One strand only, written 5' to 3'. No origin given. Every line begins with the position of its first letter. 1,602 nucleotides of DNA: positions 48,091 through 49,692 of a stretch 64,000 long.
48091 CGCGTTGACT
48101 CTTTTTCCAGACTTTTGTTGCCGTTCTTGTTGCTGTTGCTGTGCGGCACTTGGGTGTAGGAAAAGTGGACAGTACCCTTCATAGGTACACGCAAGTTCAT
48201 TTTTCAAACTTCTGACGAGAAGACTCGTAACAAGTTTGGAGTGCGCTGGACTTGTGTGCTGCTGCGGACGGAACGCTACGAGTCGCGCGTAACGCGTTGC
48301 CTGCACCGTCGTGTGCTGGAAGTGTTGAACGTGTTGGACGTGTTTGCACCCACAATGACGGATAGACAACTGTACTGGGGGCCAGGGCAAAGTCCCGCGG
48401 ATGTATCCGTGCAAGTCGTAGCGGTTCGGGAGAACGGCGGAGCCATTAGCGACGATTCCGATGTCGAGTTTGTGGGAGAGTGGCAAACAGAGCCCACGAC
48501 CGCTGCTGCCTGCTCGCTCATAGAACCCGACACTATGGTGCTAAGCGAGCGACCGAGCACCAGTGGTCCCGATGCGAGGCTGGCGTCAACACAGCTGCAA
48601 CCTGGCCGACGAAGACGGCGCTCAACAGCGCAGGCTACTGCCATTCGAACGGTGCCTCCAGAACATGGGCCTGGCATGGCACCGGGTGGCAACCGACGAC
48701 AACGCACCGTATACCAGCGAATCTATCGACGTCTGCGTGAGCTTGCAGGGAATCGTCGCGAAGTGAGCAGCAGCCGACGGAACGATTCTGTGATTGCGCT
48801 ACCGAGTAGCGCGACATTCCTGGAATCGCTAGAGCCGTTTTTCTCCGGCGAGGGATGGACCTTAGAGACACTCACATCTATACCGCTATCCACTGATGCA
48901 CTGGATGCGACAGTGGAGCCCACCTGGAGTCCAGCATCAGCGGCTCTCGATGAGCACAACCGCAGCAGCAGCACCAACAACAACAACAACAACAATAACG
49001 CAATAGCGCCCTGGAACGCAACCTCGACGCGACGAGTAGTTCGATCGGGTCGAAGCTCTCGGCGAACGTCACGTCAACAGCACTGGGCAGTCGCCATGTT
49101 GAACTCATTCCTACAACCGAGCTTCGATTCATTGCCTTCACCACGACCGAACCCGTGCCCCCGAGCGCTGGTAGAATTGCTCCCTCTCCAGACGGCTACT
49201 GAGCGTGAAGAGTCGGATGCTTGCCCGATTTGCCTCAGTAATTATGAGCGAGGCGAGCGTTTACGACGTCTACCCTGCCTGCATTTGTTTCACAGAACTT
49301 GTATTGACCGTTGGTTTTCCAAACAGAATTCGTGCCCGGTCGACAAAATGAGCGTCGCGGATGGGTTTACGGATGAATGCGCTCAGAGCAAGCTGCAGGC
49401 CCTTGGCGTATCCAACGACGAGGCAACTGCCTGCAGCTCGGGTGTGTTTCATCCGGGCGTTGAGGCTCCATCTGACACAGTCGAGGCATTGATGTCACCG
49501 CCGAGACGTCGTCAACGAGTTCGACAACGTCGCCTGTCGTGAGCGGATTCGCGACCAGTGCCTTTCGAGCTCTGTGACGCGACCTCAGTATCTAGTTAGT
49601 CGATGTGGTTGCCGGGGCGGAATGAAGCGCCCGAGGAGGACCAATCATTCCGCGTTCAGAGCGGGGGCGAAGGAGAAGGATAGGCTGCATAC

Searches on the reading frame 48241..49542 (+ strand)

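Call 62: search_protein_families(library=pfam, proteins=[window:48241-49542:+], max_evalue=0.00001)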
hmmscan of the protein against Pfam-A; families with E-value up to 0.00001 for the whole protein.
window:48241-49542:+ (433 aa): 6 families
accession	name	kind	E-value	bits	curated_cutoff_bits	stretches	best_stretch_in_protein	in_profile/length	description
PF13639.12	zf-RING_2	-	7e-15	55.5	27.3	1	327-367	2-42/44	Ring finger domain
PF17123.11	zf-RING_11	-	2.6e-09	37.1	27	1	328-355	2-29/29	RING-like zinc finger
PF13923.12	zf-C3HC4_2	-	4.2e-09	36.5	27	1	328-367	2-39/40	Zinc finger, C3HC4 type (RING finger)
PF00097.31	zf-C3HC4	-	6e-08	32.9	21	1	328-367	1-39/40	Zinc finger, C3HC4 type (RING finger)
PF12678.13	zf-rbx1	-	1.1e-07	32.4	31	1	325-369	11-55/55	RING-H2 zinc finger domain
PF13445.12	zf-RING_UBOX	-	2.6e-07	31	25.2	1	328-366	1-39/39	RING-type zinc-finger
